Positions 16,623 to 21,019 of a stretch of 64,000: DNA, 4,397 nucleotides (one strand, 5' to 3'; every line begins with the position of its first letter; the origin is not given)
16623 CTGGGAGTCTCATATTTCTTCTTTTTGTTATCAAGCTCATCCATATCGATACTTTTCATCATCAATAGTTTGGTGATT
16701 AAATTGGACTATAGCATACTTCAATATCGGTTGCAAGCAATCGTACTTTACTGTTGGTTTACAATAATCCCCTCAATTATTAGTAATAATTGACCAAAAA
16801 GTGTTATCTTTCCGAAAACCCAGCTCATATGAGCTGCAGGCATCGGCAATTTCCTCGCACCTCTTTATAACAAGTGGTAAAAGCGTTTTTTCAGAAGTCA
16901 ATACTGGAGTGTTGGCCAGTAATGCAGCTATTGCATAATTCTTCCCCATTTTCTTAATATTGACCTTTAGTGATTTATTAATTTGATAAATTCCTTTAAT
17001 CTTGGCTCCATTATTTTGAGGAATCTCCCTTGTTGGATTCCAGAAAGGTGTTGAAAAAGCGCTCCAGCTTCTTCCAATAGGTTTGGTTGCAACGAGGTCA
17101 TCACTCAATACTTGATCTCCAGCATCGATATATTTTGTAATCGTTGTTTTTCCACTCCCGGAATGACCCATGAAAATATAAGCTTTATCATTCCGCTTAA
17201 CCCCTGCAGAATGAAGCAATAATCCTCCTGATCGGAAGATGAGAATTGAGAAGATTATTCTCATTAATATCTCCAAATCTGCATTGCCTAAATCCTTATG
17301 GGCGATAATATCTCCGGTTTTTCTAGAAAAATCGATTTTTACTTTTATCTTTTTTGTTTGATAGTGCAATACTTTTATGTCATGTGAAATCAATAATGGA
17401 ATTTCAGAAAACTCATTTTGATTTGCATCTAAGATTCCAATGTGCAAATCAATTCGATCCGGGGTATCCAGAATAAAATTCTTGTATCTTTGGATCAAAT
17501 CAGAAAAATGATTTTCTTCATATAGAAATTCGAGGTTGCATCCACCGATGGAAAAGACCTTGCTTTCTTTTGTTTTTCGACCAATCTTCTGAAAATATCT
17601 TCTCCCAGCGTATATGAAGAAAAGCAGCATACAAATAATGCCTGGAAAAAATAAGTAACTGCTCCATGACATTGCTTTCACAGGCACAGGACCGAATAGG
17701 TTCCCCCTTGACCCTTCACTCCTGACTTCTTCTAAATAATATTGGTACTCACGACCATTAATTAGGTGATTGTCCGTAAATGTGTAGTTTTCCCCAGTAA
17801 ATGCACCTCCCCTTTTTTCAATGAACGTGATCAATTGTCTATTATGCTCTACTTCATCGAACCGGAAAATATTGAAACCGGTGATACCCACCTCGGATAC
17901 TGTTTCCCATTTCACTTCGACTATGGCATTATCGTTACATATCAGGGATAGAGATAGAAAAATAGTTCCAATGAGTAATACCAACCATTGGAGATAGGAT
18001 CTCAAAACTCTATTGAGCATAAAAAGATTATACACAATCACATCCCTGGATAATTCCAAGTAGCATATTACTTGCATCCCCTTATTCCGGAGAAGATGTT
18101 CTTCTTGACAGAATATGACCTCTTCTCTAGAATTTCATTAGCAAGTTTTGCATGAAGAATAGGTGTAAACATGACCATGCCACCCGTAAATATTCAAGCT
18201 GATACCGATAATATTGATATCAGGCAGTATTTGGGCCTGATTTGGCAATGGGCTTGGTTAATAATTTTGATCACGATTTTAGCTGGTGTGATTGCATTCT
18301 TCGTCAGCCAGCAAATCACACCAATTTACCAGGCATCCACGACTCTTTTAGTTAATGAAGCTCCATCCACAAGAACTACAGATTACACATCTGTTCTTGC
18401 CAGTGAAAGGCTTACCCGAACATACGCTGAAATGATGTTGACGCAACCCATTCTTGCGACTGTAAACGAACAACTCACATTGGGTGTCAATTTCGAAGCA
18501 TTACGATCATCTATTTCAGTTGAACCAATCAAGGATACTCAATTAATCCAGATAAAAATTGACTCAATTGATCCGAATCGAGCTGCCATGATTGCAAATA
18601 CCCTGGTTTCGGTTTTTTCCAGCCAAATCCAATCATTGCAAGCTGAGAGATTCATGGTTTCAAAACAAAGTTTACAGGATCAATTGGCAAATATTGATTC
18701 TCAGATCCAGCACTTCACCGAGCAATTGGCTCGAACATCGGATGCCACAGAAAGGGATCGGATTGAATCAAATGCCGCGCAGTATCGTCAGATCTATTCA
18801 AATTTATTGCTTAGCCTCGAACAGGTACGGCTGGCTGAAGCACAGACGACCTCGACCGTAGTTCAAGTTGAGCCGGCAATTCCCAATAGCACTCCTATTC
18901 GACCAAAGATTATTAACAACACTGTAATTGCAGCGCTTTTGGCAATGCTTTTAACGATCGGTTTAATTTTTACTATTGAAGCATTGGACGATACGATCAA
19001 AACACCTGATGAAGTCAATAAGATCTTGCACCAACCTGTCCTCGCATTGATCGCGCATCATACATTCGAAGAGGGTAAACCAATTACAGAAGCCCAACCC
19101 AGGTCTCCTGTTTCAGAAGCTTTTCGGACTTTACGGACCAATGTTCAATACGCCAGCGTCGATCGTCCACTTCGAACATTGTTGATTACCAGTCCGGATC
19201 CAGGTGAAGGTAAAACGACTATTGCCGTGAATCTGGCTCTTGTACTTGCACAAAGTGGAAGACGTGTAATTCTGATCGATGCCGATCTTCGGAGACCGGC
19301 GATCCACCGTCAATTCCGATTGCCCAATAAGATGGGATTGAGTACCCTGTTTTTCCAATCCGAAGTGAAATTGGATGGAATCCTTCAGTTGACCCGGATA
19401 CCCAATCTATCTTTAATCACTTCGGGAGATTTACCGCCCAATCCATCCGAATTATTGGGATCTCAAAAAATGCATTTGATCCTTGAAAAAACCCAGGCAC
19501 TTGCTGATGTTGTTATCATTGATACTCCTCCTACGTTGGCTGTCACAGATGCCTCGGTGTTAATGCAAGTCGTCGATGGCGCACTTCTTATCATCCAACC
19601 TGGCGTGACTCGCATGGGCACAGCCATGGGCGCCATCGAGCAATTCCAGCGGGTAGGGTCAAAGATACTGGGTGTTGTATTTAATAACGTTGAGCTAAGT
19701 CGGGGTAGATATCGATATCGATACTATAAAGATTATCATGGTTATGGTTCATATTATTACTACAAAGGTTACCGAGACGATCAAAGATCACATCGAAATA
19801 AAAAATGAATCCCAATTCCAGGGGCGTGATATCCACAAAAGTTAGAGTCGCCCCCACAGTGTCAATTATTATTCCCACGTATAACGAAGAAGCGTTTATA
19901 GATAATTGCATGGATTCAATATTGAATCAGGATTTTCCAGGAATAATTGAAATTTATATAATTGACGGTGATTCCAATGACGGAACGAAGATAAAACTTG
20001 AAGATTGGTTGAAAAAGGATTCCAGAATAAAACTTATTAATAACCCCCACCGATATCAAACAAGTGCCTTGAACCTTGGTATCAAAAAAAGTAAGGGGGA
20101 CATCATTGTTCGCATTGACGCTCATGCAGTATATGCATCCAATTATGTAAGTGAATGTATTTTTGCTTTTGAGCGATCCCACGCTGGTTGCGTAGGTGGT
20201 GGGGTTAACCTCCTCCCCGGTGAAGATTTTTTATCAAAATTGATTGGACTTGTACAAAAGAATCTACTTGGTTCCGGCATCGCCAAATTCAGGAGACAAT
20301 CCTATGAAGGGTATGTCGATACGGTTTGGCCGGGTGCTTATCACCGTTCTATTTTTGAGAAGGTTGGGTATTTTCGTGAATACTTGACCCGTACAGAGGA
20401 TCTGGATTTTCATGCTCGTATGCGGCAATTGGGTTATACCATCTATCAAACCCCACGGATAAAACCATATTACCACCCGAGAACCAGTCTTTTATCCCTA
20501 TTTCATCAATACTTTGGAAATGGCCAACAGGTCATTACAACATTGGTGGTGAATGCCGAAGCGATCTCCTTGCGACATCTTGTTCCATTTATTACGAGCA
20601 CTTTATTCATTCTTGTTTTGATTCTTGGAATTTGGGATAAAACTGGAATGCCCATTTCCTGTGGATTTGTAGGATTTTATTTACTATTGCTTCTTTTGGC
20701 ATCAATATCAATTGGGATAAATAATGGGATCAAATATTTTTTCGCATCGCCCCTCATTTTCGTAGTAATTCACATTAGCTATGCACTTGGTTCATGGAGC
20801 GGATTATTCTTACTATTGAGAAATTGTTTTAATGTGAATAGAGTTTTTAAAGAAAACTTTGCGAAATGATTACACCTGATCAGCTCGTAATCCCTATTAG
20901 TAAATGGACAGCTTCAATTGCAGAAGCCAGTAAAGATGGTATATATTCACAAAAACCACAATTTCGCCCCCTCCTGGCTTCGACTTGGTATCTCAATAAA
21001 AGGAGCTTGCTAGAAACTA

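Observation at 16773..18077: HPr-kinase-like P-loop kinase built like a transmembrane receptor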

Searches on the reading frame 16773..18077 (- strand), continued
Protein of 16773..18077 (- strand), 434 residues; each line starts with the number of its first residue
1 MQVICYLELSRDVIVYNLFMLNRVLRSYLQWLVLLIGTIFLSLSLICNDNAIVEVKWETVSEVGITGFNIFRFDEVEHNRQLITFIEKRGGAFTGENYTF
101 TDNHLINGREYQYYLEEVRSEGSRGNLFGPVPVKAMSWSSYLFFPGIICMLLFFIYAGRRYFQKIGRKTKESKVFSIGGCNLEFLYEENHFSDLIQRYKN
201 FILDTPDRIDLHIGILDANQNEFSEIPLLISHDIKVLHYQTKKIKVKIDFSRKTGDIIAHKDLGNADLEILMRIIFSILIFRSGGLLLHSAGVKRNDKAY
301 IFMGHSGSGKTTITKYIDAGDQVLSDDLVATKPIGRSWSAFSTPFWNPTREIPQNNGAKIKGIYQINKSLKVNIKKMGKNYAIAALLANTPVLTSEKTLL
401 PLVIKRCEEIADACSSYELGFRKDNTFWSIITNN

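Call 56: find_encoding_contigs(protein=window:16773-18077:-, flank=1000, max_places=2)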
Protein window:16773-18077:- (434 aa): no gene with exactly this product is on record in the collection.
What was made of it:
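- Tried and rejected: Retrieving the source contig. find_encoding_contigs found no record for the window protein (call 56).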

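Call 78: search_protein_families(library=ncbifam, proteins=[L003:10001-10798:+, L012:8453-9301:+, L013:4414-5238:+, L006:10001-10858:+], max_evalue=0.01)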
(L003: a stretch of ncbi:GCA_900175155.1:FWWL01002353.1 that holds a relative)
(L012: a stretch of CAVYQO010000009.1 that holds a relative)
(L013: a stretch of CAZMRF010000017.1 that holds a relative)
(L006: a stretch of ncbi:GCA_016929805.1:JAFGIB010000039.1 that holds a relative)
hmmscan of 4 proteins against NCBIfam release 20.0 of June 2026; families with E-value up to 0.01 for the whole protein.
L003:10001-10798:+ (265 aa): 2 families
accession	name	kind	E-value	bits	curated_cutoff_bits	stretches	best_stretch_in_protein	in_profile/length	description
TIGR04355.1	HprK_rel_B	hypoth_equivalog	0.00053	19.2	200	1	106-146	133-173/351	HprK-related kinase B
TIGR04249.1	SCM_chp_ScmC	equivalog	0.003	17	125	1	111-216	119-234/292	SynChlorMet cassette protein ScmC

L012:8453-9301:+ (282 aa): 5 families
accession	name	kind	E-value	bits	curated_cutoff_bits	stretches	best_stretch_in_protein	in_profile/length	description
TIGR04249.1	SCM_chp_ScmC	equivalog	3.3e-08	33.2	125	1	120-272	120-290/292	SynChlorMet cassette protein ScmC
TIGR04352.1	HprK_rel_A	equivalog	2.1e-05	23.8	200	1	70-174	45-147/280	HprK-related kinase A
TIGR04355.1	HprK_rel_B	hypoth_equivalog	0.00056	19.1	200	1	122-181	141-202/351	HprK-related kinase B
NF006820.0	PRK09344.1-2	subfamily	0.0018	17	636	1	121-155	209-244/529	phosphoenolpyruvate carboxykinase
TIGR00224.1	pckA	equivalog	0.0057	15.6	590.05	1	86-164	179-255/532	phosphoenolpyruvate carboxykinase (ATP)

L013:4414-5238:+ (274 aa): 4 families
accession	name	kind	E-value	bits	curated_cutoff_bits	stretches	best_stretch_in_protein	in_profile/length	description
TIGR04249.1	SCM_chp_ScmC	equivalog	1.3e-08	34.6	125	1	107-221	115-233/292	SynChlorMet cassette protein ScmC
TIGR04355.1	HprK_rel_B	hypoth_equivalog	7.5e-08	31.9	200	1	100-186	127-212/351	HprK-related kinase B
TIGR04352.1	HprK_rel_A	equivalog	3.4e-05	23.1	200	1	116-164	95-145/280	HprK-related kinase A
TIGR02982.1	heterocyst_DevA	subfamily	0.0052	16.4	295.8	1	126-156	28-58/220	ABC exporter ATP-binding subunit, DevA family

L006:10001-10858:+ (285 aa): 4 families
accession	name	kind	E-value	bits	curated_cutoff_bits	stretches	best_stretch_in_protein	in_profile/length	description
TIGR04355.1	HprK_rel_B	hypoth_equivalog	1.2e-08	34.4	200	1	127-182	141-197/351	HprK-related kinase B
TIGR04249.1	SCM_chp_ScmC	equivalog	1.2e-07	31.4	125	1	126-233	121-234/292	SynChlorMet cassette protein ScmC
TIGR04352.1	HprK_rel_A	equivalog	3.8e-06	26.2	200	1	128-189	94-155/280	HprK-related kinase A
TIGR00679.1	hpr-ser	equivalog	0.00027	20.3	240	1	132-196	133-198/300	HPr(Ser) kinase/phosphatase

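Call 79: search_protein_families(library=pfam, proteins=[L003:10001-10798:+, L012:8453-9301:+, L013:4414-5238:+, L006:10001-10858:+], max_evalue=0.01)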
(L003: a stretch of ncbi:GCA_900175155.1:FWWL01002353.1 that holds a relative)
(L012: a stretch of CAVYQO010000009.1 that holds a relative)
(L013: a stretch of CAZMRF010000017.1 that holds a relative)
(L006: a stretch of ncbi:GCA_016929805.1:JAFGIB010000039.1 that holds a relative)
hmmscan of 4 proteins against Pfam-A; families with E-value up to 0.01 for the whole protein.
L003:10001-10798:+ (265 aa): 1 family
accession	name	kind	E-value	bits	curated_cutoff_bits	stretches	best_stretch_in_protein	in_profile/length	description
PF01293.25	PEPCK_ATP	-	0.00016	20.9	26.5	1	114-158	193-238/465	Phosphoenolpyruvate carboxykinase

L012:8453-9301:+ (282 aa): 2 families
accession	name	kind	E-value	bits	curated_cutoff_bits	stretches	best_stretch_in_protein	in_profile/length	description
PF01293.25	PEPCK_ATP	-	0.00025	20.3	26.5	1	87-166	160-238/465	Phosphoenolpyruvate carboxykinase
PF06048.17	DUF927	-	0.0017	18.5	22.6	1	83-157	140-211/284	Domain of unknown function (DUF927)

L013:4414-5238:+ (274 aa): 1 family
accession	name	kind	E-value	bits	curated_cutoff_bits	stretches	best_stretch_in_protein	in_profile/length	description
PF01293.25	PEPCK_ATP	-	0.0022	17.2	26.5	1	111-151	190-232/465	Phosphoenolpyruvate carboxykinase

L006:10001-10858:+ (285 aa): 2 families
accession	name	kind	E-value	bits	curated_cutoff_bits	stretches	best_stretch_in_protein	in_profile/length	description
PF13238.12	AAA_18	-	0.0055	17.6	29.4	1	147-172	3-25/128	AAA domain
PF13671.12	AAA_33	-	0.0059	17.4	27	1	144-162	1-19/143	AAA domain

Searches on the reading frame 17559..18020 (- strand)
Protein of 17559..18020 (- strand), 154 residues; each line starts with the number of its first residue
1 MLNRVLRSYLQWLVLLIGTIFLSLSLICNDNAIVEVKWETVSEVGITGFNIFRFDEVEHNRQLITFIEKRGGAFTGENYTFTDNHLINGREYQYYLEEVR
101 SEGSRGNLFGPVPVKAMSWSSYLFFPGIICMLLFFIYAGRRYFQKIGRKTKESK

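Call 49: find_homologous_proteins(query=A4, max_evalue=0.001)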
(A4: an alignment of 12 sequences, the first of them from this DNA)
Query A4 (12 sequences) (154 aa, profile of the alignment): 319 proteins with E <= 0.001 among 4888 candidates; the best 120 are listed.
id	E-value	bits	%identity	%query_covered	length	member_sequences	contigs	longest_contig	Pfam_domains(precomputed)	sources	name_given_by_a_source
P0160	4.2e-52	194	24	73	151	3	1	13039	-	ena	-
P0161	3.4e-46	174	29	74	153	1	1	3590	-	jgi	jgi:hypothetical protein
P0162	7.6e-46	173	32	86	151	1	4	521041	-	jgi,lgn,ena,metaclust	metaclust:\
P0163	9.5e-46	173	28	82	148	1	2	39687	-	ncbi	-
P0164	5.2e-45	171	36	69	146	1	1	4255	-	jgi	jgi:hypothetical protein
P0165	6.2e-45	170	33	55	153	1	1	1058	-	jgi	jgi:hypothetical protein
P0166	9.2e-45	170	32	99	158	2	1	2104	-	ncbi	-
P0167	1.2e-44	169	32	73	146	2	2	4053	-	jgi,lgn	jgi:hypothetical protein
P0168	2.7e-44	168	31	82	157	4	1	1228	-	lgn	-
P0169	4.3e-44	168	35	71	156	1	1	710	-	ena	-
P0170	4.4e-44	167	35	56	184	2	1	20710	-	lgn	-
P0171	6.5e-44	167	34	68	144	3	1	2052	-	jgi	-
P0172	9.2e-44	166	31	67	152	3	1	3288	-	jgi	jgi:hypothetical protein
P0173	1.9e-43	165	34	60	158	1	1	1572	-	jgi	-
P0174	2.4e-43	165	35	54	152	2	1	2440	-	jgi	-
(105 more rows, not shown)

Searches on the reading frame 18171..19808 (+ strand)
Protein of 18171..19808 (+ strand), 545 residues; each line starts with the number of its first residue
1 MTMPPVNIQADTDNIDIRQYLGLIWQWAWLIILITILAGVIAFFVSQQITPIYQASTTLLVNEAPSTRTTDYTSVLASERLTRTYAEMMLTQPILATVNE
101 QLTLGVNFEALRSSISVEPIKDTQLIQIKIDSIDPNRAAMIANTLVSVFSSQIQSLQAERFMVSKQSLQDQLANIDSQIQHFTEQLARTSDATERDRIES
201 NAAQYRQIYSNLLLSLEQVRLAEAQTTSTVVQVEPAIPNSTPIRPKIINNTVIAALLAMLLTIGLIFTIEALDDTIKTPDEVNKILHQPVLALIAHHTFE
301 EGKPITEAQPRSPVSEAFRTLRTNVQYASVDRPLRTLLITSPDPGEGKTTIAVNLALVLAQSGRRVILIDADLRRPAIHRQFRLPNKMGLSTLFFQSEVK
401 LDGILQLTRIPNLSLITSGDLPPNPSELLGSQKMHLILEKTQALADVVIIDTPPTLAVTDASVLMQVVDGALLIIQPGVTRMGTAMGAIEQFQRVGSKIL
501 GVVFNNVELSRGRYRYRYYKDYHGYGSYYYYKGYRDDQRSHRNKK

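Call 3: search_protein_families(library=pfam, proteins=[window:18171-19808:+], max_evalue=0.1)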
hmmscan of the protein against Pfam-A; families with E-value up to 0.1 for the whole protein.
window:18171-19808:+ (545 aa): 15 families
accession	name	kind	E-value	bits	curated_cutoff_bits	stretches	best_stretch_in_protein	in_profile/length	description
PF13614.12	AAA_31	-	5.3e-13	49.7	27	1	344-477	11-149/177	AAA domain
PF10609.15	ParA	-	1.2e-12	48.2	27.1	1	336-505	5-173/246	NUBPL iron-transfer P-loop NTPase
PF02706.20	Wzz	-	1.1e-11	45.4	25.5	1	13-100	1-89/91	Chain length determinant protein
PF01656.29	CbiA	-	1.9e-11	44.5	25.4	1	338-510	2-86/125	CobQ/CobB/MinD/ParA nucleotide binding domain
PF09140.17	MipZ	-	6.7e-07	29.3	20.7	1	344-454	10-109/262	ATPase MipZ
PF13807.11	GNVR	-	1.7e-05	25.1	27.7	1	198-267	9-78/82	G-rich domain on putative tyrosine kinase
PF19962.4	EAD9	-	0.0011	19.2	25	1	165-203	8-46/62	Effector-associated domain 9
PF00448.28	SRP54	-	0.0014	18.8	22.7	1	345-383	11-49/196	SRP54-type protein, GTPase domain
PF20720.3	nSTAND3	-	0.0055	16.9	27.2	1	338-370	20-52/155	Novel STAND NTPase 3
PF02374.21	ArsA_ATPase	-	0.0088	15.7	24.3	0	345-372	11-38/305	Anion-transporting ATPase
PF13500.12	AAA_26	-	0.0091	16.3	27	0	335-365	1-31/198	AAA domain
PF25199.1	nSTAND_NTPase5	-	0.01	16.1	34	1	320-377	27-84/145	Novel STAND NTPase 5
PF07015.17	VirC1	-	0.012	15.4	24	0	340-377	7-44/231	VirC1 protein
PF16575.11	CLP1_P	-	0.045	14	26.6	0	346-377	5-36/188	mRNA cleavage and polyadenylation factor CLP1 P-loop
PF25541.1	TBCA_PH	-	0.065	13.4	27.8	0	154-214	55-113/139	PH domain-containing proteins, TBCA domain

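Call 4: search_protein_families(library=ncbifam, proteins=[window:18171-19808:+], max_evalue=0.1)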
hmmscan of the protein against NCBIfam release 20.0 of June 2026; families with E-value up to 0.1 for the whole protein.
window:18171-19808:+ (545 aa): 28 families (the best 25 are shown)
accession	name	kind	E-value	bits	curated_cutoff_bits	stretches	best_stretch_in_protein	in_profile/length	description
TIGR01007.1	eps_fam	subfamily_domain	9.7e-55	185.3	108.05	1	316-519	1-203/204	polysaccharide biosynthesis tyrosine autokinase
NF007350.0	PRK09841.1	equivalog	2.4e-53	181.4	1248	3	309-526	506-721/726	tyrosine-protein kinase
TIGR01005.1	eps_transp_fam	subfamily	2.8e-53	181.2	411.7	3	304-531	516-743/754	exopolysaccharide transport protein family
NF008568.0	PRK11519.1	equivalog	1.3e-50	172.4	1068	2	165-531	348-713/720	tyrosine-protein kinase Wzc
TIGR03029.1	EpsG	equivalog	1.5e-42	145.7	313.8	1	305-505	74-273/274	chain length determinant protein tyrosine kinase EpsG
TIGR03018.1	pepcterm_TyrKin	hypoth_equivalog_domain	2.1e-39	135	230.65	1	305-505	2-207/207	XrtA-associated tyrosine autokinase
TIGR01006.1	polys_exp_MPA1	subfamily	1e-28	100.3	296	2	10-156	4-151/226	CspC family polysaccharide chain length determinant protein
TIGR01969.1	minD_arch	subfamily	1.6e-18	66.8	201.75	3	336-373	2-39/251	cell division ATPase MinD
TIGR03007.1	pepcterm_ChnLen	equivalog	2.2e-14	52.6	278.85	2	163-296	324-462/498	XrtA system polysaccharide chain length determinant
TIGR03017.1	EpsF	equivalog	3.4e-14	52.4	422.75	2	160-294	312-443/444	chain length determinant protein EpsF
NF041546.1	ParA_partition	equivalog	1e-11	44.8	180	2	345-374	10-39/203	ParA family partition ATPase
NF008669.0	PRK11670.1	equivalog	9.2e-10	37.9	348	1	256-380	29-153/369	iron-sulfur cluster carrier protein ApbC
TIGR01968.1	minD_bact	equivalog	1.2e-09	37.9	212.9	1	336-491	3-160/261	septum site-determining protein MinD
NF041136.1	MrpORP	equivalog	3.2e-09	36.6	450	1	336-505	7-176/365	iron-sulfur cluster carrier protein MrpORP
TIGR03371.1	cellulose_yhjQ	equivalog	6.5e-08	32.3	157.85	1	336-487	3-156/246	cellulose biosynthesis protein BcsQ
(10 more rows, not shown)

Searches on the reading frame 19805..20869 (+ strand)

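Call 35: search_protein_families(library=pfam, proteins=[window:19805-20869:+], max_evalue=1)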
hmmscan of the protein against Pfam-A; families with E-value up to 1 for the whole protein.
window:19805-20869:+ (354 aa): 5 families
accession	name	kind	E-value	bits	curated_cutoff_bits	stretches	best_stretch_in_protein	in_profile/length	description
PF00535.33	Glycos_transf_2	-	1.5e-29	103.6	23.3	1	20-187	1-167/168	Glycosyl transferase family 2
PF13641.12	Glyco_tranf_2_3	-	2.6e-09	37.9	27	1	17-139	1-128/230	Glycosyltransferase like family 2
PF10111.15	Glyco_tranf_2_2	-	0.00033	20.7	27.3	1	20-112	1-96/276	Glycosyltransferase like family 2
PF13704.12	Glyco_tranf_2_4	-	0.059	14.3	27.5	1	27-88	2-56/98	Glycosyl transferase family 2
PF13632.12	Glyco_trans_2_3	-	0.26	11.5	27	1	175-299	72-178/198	Glycosyl transferase family group 2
